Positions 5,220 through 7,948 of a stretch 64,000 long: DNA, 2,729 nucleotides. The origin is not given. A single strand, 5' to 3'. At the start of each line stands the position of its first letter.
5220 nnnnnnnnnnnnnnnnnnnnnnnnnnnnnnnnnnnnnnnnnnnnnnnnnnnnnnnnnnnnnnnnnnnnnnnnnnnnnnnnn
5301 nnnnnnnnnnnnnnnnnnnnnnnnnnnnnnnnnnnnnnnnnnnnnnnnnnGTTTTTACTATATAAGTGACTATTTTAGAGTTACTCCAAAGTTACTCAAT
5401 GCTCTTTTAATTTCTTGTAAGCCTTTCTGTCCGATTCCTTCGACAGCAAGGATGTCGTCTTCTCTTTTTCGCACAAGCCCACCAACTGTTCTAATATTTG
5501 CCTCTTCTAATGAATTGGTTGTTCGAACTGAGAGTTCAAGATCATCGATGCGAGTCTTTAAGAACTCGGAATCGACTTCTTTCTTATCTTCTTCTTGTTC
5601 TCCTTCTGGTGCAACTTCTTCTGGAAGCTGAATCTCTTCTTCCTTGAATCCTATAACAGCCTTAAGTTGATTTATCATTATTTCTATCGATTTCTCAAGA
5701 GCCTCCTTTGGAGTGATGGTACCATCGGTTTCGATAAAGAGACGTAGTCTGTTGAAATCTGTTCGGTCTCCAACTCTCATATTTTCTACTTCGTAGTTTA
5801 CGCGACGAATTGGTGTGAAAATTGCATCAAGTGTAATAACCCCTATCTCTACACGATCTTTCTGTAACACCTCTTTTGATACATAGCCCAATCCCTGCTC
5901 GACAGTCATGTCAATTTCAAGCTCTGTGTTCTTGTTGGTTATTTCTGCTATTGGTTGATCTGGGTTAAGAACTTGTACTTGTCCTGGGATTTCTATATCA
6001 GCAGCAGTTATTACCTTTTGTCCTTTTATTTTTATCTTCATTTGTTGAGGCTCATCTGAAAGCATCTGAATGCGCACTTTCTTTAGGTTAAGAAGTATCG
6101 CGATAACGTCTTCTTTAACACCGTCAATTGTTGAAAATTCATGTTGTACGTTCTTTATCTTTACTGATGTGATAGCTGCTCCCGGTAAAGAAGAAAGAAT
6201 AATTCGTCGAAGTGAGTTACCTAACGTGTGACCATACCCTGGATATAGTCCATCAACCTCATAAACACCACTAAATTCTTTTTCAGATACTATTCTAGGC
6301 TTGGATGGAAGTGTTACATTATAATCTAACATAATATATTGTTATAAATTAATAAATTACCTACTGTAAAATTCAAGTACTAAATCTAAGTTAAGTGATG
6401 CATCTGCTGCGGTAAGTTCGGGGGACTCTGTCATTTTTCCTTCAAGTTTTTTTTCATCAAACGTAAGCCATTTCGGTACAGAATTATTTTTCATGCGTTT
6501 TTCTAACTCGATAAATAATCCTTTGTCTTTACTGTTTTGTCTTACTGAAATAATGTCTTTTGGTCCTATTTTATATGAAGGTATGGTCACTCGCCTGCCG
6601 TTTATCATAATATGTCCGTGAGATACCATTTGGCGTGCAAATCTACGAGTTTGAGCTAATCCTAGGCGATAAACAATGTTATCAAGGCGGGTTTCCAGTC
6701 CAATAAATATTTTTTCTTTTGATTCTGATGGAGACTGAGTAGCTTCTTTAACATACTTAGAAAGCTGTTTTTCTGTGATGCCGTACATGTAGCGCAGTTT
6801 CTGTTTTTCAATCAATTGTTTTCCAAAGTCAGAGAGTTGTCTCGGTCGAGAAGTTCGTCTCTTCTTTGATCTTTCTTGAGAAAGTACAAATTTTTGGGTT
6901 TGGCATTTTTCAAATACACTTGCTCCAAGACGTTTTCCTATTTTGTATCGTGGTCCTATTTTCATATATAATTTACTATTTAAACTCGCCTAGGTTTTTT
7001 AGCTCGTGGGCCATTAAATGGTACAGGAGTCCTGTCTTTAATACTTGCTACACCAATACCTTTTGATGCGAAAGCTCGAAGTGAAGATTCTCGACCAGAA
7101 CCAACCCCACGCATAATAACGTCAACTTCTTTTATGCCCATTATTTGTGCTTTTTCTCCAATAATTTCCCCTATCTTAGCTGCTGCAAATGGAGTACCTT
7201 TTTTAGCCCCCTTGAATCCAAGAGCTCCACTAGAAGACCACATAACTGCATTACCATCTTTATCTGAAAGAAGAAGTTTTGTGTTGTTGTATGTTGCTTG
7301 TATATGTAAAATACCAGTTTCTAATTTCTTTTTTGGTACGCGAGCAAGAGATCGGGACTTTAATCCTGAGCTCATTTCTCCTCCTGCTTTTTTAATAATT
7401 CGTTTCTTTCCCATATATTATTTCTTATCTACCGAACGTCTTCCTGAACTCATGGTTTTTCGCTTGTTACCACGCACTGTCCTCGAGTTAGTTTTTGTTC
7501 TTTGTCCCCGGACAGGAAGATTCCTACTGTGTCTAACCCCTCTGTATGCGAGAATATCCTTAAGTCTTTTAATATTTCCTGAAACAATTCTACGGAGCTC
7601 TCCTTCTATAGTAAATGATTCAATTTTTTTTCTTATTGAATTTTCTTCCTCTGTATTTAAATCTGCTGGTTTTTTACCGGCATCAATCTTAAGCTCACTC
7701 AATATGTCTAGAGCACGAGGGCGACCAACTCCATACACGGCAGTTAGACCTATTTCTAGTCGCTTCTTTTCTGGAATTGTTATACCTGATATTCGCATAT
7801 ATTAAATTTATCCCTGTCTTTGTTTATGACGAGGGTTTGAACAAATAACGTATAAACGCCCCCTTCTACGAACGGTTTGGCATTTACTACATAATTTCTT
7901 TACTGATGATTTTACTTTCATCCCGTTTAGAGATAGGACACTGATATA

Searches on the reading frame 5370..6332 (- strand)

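Call 37: search_protein_families(library=pfam, proteins=[window:5370-6332:-], max_evalue=0.00001)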
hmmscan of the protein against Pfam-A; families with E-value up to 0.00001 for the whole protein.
window:5370-6332:- (320 aa): 3 families
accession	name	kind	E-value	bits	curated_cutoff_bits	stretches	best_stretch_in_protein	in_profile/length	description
PF01000.31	RNA_pol_A_bac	-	8.5e-30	103.9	33.9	1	57-173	1-119/119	RNA polymerase Rpb3/RpoA insert domain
PF01193.29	RNA_pol_L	-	1.1e-23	83.2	24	1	31-223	5-74/74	RNA polymerase Rpb3/Rpb11 dimerisation domain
PF03118.21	RNA_pol_A_CTD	-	1.2e-18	67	23.8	1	250-313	3-66/67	Bacterial RNA polymerase, alpha chain C terminal domain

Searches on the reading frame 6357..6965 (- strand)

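Call 37: search_protein_families(library=pfam, proteins=[window:6357-6965:-], max_evalue=0.00001)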
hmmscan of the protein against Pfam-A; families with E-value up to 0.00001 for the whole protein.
window:6357-6965:- (202 aa): 2 families
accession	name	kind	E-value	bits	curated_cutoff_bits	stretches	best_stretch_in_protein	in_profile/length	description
PF01479.30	S4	-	5.9e-20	71.2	22.8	1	93-139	2-48/48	S4 domain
PF00163.24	Ribosomal_S4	-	3.3e-15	57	23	1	3-85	3-89/95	Ribosomal protein S4/S9 N-terminal domain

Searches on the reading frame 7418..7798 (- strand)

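Call 16: search_protein_families(library=pfam, proteins=[window:7418-7798:-], max_evalue=0.00001)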
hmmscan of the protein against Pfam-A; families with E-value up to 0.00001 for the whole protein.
window:7418-7798:- (126 aa): 1 family
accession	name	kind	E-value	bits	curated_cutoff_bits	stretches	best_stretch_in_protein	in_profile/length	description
PF00416.27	Ribosomal_S13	-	2.7e-26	92.9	31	1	2-107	1-128/128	Ribosomal protein S13/S18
